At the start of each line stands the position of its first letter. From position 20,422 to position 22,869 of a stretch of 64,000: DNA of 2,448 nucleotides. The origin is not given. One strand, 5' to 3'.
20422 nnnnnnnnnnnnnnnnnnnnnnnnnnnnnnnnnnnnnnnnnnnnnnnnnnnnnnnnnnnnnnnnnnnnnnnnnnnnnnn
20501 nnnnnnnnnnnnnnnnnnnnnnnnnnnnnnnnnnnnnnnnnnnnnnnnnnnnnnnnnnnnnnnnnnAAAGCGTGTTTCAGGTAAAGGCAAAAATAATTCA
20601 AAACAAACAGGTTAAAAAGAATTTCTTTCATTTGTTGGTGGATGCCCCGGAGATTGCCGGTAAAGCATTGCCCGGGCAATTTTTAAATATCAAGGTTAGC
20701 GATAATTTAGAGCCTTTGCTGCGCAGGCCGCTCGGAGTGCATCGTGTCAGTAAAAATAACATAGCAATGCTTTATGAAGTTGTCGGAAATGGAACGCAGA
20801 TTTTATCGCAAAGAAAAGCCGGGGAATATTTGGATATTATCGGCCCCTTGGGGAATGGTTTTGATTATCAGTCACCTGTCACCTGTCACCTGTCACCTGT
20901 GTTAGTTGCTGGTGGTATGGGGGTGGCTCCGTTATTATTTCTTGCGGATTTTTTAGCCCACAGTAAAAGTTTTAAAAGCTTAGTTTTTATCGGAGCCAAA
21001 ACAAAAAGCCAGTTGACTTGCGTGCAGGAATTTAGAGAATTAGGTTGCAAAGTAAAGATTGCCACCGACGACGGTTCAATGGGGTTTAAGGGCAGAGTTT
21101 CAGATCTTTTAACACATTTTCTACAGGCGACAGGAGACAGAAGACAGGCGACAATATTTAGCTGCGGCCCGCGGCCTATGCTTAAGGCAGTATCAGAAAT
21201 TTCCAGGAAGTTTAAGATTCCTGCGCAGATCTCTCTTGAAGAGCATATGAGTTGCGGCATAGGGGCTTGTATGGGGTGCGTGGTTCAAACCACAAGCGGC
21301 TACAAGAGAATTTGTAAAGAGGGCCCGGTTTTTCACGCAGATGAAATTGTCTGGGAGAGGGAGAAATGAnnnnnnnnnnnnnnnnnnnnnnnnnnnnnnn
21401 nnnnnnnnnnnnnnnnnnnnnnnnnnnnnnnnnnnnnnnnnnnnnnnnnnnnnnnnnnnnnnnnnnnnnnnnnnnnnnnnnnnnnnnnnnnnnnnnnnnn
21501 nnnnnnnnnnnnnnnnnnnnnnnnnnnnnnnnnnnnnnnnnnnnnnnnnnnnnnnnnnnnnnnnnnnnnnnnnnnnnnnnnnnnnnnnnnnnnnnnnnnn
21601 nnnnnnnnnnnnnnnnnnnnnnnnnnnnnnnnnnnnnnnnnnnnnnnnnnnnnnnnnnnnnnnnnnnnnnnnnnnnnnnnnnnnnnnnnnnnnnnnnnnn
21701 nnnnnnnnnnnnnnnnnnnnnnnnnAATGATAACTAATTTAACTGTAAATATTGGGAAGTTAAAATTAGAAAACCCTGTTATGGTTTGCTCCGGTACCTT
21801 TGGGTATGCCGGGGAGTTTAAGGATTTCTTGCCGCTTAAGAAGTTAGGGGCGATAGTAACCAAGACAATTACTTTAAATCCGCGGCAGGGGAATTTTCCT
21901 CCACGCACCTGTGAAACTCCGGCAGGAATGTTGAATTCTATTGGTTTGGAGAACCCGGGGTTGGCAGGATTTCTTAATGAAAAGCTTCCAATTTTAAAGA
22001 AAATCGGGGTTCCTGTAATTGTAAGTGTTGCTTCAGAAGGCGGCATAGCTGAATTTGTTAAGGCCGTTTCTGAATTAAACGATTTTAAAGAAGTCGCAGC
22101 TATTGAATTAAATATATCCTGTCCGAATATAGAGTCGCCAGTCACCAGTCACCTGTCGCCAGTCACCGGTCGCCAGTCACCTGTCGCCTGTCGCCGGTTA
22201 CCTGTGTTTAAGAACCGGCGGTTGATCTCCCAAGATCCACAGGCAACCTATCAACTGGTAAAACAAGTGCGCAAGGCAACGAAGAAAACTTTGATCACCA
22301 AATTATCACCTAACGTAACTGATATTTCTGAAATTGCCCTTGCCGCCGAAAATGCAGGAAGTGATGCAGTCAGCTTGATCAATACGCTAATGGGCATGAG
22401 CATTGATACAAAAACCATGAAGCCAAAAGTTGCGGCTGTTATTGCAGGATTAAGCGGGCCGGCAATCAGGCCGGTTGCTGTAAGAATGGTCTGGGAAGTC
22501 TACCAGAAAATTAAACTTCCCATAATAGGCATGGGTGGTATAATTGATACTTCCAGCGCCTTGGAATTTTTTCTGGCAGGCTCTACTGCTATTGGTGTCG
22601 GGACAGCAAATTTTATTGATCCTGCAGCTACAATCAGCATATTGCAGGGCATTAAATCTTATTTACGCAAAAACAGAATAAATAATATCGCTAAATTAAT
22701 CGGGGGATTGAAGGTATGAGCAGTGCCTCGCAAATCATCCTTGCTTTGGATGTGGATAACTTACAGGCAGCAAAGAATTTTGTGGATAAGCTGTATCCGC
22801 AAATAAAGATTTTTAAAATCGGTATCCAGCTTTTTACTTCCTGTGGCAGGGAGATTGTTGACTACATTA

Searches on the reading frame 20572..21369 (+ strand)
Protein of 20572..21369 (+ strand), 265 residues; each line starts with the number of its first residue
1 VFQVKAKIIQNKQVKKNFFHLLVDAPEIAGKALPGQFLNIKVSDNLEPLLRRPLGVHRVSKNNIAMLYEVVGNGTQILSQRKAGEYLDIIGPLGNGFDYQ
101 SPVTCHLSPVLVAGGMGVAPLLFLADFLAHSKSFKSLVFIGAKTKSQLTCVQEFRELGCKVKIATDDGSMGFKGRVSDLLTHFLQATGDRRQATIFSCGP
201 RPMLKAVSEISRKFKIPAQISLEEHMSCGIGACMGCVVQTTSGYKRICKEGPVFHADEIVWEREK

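Call 12: search_protein_families(library=pfam, proteins=[window:20572-21369:+])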
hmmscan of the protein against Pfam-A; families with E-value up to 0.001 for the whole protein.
window:20572-21369:+ (265 aa): 2 families
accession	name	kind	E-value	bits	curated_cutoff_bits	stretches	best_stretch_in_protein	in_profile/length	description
PF10418.14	DHODB_Fe-S_bind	-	4.9e-16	58.6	23.9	1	223-259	1-40/41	Iron-sulfur cluster binding domain of dihydroorotate dehydrogenase B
PF00175.26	NAD_binding_1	-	3e-07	31.5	22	1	111-208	1-108/109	Oxidoreductase NAD-binding domain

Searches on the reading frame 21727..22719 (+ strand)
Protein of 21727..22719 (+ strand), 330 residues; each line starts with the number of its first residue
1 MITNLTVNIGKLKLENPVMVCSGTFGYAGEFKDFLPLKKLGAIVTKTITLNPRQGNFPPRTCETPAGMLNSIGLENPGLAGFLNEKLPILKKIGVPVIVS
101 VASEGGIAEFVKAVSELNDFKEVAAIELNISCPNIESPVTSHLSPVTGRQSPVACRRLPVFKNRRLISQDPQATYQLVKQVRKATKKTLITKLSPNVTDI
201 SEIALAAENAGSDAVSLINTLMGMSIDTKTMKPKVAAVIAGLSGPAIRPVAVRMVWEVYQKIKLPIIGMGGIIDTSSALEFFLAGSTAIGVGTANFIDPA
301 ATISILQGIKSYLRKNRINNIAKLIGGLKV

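Call 12: search_protein_families(library=pfam, proteins=[window:21727-22719:+])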
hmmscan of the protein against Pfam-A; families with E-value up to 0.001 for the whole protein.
window:21727-22719:+ (330 aa): 2 families
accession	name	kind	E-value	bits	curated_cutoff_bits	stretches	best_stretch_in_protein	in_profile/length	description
PF01180.27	DHO_dh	-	1.3e-66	225.2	27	2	162-313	133-291/291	Dihydroorotate dehydrogenase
PF04481.18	DUF561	-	7e-05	22.6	21.6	1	174-315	105-239/243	Protein of unknown function (DUF561)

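Call 23: find_related_loci(query=window:21727-22719:+, collection=metagenome_contigs, flank=10000)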
Query window:21727-22719:+ (330 aa) in metagenome_contigs; peptide patterns used: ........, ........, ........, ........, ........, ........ (x = any residue, [..] = any of these).
528 stretches matched a pattern; 322 encode a relative of the query (tblastn E <= 1e-3); the best 80 are kept; 80 distinct loci.
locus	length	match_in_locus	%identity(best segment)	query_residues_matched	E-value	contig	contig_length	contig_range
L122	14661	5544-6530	69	1-330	2e-147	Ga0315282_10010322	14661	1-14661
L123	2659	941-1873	68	1-330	3e-154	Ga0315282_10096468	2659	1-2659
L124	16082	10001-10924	68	4-330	1e-145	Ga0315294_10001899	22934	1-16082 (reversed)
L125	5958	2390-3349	69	4-329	5e-146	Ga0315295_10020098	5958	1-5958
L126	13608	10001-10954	69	1-330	1e-144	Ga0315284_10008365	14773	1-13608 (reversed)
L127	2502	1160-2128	68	2-330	2e-152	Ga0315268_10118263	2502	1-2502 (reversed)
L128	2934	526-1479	69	2-330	1e-150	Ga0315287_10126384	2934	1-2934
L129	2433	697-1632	68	1-330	2e-152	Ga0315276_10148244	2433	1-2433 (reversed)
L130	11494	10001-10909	68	1-329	4e-143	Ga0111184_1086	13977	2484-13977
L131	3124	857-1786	67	2-329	1e-149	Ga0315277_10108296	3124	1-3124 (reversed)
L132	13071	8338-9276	68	2-330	8e-143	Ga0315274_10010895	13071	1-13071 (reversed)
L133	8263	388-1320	69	1-329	2e-142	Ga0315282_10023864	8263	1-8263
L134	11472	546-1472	67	1-328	5e-142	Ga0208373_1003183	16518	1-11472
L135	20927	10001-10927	67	1-328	5e-142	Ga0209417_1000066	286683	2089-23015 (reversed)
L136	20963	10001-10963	68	1-328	2e-141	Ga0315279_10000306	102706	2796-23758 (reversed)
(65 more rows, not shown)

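Call 74: search_solved_structures(query=window:21727-22719:+, show_alignments=1, max_evalue=1e-20)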
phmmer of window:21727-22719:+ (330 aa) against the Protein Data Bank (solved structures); distinct sequences matched with E-value up to 1e-20: 6.
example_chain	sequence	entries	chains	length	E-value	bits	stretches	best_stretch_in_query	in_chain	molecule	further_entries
1ep1_A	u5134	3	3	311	1e-70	241.9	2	167-327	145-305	DIHYDROOROTATE DEHYDROGENASE B (PYRD SUBUNIT)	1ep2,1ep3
5ue9_A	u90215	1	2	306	2.2e-68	234.3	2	168-326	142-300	Dihydroorotate dehydrogenase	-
5ksw_A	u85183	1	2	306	1.5e-67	231.6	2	168-326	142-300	Dihydroorotate dehydrogenase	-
1dor_A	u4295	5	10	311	1.9e-21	80.2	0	8-136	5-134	DIHYDROOROTATE DEHYDROGENASE A | DIHYDROOROTATE DEHYDROGENASE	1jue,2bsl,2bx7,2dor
1jub_A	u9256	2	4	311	2e-21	80.1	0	8-136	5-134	dihydroorotate dehydrogenase A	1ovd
1jqv_A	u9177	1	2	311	2.9e-21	79.6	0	8-136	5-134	Dihydroorotate dehydrogenase A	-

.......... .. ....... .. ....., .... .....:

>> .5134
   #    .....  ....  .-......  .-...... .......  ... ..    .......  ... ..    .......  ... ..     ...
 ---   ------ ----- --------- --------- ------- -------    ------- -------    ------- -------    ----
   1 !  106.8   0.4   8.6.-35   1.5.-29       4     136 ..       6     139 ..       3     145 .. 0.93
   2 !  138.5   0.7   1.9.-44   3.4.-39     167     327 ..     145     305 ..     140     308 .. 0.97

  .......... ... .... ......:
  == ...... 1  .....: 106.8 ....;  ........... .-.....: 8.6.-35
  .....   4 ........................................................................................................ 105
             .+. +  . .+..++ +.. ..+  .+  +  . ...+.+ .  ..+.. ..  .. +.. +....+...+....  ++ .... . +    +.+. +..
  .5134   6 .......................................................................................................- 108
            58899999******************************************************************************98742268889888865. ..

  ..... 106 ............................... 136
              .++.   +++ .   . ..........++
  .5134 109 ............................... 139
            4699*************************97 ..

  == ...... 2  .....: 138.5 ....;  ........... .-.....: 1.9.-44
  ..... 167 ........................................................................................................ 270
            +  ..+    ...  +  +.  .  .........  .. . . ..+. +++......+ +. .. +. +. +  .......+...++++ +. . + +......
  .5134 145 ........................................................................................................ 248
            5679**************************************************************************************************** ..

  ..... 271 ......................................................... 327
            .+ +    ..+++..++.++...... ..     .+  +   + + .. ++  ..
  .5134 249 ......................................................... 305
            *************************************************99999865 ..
